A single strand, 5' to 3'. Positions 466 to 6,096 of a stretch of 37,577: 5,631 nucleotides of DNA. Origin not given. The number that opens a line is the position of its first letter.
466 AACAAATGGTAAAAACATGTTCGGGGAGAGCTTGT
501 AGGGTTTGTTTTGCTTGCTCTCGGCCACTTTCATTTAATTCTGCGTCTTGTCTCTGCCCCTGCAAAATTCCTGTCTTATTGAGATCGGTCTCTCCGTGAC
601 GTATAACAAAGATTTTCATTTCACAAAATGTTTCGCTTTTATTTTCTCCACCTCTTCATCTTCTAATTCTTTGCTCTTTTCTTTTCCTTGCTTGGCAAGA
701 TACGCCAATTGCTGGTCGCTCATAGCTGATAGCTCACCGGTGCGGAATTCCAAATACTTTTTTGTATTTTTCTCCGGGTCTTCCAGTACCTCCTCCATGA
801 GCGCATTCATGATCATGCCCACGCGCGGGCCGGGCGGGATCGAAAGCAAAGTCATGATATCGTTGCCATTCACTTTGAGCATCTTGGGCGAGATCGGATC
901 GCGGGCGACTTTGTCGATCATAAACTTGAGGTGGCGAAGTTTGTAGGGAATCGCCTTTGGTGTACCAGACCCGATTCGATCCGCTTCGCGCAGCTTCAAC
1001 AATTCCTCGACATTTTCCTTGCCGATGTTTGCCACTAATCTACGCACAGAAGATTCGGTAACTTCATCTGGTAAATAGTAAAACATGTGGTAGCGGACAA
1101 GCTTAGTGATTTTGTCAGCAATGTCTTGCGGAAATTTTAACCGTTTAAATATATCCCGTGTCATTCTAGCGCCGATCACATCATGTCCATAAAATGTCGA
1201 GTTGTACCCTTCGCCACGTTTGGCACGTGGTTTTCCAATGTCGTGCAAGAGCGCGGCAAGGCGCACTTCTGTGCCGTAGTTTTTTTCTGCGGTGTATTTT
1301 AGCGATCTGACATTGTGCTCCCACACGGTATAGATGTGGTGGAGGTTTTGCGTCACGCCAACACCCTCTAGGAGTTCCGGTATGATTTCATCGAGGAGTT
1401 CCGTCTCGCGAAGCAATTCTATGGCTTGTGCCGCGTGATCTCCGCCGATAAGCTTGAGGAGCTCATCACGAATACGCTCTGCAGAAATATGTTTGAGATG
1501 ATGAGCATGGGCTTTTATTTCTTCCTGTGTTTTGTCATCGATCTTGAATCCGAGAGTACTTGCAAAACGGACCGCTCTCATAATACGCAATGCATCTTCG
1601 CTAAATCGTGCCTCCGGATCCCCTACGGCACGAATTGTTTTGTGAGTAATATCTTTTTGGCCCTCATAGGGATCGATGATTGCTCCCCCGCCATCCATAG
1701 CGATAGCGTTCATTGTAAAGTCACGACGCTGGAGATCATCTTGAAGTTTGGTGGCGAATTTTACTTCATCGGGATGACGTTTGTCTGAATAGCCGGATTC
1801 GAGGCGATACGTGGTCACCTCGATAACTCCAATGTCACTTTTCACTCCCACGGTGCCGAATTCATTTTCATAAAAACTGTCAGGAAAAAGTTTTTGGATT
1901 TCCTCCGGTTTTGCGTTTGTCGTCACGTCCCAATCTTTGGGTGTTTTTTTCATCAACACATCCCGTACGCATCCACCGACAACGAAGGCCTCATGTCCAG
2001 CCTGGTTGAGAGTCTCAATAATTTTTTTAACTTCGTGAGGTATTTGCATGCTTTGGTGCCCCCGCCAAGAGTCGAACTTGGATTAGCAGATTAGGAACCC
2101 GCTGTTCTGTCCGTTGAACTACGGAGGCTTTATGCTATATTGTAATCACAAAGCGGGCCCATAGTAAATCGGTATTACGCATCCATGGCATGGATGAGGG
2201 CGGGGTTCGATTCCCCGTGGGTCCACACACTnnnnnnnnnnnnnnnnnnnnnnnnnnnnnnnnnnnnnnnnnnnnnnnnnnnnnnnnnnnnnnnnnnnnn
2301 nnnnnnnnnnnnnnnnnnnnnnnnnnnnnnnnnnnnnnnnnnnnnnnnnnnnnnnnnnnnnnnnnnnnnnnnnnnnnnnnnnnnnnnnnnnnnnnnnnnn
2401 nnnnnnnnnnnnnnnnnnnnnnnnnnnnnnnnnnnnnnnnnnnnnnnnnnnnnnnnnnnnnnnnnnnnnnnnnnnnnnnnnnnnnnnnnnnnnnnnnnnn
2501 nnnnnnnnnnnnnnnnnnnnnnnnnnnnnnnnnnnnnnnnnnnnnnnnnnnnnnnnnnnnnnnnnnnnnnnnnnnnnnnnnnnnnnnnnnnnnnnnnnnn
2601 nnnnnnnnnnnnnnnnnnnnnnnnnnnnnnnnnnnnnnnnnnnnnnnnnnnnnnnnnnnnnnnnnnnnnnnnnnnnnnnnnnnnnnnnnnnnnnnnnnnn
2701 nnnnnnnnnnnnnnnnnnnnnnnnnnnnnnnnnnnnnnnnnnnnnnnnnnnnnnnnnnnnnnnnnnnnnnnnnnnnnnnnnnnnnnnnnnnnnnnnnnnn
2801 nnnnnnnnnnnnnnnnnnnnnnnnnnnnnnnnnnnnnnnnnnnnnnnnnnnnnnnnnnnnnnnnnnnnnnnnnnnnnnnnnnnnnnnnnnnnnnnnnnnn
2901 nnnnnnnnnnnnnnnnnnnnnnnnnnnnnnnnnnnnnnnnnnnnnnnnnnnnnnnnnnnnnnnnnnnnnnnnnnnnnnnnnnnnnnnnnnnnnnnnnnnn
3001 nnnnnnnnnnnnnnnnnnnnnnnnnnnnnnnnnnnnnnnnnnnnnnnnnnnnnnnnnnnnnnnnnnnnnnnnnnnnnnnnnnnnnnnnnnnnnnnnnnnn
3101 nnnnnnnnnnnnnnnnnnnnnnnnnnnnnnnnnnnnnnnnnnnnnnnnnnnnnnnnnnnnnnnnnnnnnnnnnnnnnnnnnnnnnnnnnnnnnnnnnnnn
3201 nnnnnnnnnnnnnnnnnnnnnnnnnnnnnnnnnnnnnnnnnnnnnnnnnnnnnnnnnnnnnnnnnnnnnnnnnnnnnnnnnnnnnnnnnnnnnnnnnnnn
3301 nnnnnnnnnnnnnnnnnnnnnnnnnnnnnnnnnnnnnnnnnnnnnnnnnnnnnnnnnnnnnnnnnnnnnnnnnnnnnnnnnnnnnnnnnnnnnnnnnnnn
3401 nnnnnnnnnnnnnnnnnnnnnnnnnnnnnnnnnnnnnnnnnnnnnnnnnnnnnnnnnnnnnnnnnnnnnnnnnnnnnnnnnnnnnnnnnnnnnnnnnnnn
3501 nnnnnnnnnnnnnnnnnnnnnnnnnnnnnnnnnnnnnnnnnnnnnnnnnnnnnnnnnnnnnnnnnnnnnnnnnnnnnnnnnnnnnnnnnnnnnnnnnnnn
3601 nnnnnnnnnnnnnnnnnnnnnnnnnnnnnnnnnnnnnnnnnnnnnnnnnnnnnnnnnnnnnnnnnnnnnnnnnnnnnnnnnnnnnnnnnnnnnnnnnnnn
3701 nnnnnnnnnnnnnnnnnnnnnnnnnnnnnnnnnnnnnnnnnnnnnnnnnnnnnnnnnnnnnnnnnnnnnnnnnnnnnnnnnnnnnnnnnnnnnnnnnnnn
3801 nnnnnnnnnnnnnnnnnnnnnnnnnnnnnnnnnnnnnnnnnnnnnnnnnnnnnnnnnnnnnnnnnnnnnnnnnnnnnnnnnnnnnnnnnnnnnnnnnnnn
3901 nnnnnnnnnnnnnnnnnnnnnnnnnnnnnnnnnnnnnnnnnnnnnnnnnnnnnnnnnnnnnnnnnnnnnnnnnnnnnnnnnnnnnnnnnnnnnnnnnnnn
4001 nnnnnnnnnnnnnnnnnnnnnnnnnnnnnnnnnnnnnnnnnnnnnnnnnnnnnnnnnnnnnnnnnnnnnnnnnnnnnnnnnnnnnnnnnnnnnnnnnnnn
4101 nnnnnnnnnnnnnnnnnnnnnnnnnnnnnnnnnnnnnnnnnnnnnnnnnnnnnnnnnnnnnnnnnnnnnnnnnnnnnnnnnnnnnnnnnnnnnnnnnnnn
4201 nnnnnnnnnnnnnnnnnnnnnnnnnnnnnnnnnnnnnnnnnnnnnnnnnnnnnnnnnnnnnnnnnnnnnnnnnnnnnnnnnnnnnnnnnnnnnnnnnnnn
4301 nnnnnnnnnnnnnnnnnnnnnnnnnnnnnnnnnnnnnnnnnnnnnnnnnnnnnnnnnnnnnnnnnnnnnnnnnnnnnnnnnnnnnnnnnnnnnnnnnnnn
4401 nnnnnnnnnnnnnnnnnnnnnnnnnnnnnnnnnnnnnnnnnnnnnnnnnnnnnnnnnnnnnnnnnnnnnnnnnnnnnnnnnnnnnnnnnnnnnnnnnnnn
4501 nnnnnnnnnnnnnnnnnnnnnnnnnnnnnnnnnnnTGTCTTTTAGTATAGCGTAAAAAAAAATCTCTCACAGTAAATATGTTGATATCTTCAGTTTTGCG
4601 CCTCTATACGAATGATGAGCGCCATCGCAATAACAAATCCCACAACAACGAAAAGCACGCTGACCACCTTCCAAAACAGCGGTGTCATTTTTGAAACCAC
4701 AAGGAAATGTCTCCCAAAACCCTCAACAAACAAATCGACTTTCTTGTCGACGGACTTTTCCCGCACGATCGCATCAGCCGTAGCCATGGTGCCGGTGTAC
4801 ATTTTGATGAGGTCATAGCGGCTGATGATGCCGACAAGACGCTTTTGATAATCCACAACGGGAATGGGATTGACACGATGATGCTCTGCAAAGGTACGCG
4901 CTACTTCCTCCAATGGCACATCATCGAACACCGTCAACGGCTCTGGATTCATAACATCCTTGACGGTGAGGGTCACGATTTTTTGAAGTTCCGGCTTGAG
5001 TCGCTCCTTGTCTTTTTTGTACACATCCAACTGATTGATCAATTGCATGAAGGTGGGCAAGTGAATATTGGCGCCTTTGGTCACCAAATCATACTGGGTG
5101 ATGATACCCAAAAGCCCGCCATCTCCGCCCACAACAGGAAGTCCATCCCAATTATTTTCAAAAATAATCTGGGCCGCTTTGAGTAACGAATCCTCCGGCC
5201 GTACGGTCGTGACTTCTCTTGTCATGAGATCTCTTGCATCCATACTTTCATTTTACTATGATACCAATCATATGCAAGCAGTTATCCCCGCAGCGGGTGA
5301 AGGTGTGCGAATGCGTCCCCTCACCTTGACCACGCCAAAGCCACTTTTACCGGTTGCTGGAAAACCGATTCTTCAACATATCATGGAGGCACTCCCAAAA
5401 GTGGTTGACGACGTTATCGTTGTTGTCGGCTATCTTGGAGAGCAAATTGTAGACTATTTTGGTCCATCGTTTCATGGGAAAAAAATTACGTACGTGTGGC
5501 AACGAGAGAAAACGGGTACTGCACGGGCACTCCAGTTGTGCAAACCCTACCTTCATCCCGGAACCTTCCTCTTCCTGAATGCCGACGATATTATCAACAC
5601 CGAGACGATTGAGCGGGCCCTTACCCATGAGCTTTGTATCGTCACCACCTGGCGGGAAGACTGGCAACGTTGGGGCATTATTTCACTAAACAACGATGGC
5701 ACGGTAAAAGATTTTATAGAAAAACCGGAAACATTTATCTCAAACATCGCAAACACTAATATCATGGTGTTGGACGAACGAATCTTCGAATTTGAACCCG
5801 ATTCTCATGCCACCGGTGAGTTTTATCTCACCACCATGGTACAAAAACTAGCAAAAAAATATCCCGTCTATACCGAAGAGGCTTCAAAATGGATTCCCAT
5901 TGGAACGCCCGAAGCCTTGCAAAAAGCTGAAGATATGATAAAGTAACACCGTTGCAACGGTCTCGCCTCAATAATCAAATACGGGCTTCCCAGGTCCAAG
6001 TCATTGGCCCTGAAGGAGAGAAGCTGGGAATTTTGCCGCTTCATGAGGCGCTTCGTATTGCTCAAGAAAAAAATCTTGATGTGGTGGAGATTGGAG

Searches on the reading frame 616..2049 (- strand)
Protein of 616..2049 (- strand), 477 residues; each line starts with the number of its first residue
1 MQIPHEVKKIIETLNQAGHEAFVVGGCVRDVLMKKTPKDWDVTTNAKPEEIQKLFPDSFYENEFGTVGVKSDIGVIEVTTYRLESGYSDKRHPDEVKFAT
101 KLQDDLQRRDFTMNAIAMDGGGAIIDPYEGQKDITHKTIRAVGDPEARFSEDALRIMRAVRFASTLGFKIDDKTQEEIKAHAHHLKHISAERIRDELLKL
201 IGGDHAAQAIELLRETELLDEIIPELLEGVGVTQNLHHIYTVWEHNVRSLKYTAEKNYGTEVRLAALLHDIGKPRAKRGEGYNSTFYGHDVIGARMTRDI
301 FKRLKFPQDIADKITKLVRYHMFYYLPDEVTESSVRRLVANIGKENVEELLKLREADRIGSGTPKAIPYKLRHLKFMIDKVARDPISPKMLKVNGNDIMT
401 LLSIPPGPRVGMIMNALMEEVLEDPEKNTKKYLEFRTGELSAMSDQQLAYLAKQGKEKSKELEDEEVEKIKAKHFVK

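Call 5: search_protein_families(library=pfam, proteins=[window:616-2049:-], max_evalue=0.001)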
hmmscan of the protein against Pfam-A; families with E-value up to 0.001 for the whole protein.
window:616-2049:- (477 aa): 4 families
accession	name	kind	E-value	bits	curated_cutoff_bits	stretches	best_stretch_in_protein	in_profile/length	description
PF01743.26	PolyA_pol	-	2.1e-37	128.7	23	1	21-140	1-126/126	Poly A polymerase head domain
PF12627.12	PolyA_pol_RNAbd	-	4.4e-22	78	22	1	167-226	1-60/64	Probable RNA and SrmB- binding site of polymerase A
PF01966.28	HD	-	1.2e-11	45.4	22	1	243-357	2-111/116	HD domain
PF13735.12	tRNA_NucTran2_2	-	5.6e-10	39.8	27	1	297-433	24-145/149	tRNA nucleotidyltransferase domain 2 putative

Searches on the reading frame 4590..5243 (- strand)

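Call 5: search_protein_families(library=pfam, proteins=[window:4590-5243:-], max_evalue=0.001)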
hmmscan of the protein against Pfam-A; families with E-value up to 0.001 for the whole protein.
window:4590-5243:- (217 aa): 1 family
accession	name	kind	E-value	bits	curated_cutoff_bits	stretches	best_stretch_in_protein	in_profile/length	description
PF00571.33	CBS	-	6.9e-32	110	24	2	94-148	1-54/57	CBS domain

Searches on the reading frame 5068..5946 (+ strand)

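Call 5: search_protein_families(library=pfam, proteins=[window:5068-5946:+], max_evalue=0.001)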
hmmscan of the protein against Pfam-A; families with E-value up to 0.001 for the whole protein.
window:5068-5946:+ (292 aa): 3 families
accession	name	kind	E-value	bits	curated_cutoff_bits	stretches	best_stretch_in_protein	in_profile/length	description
PF00483.29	NTP_transferase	-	6.3e-30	105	21.2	1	71-289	2-240/245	Nucleotidyl transferase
PF12804.13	NTP_transf_3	-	2.7e-12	47.6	27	1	71-187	1-110/160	MobA-like NTP transferase domain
PF01128.25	IspD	-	1.9e-05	25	27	1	69-120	1-51/221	2-C-methyl-D-erythritol 4-phosphate cytidylyltransferase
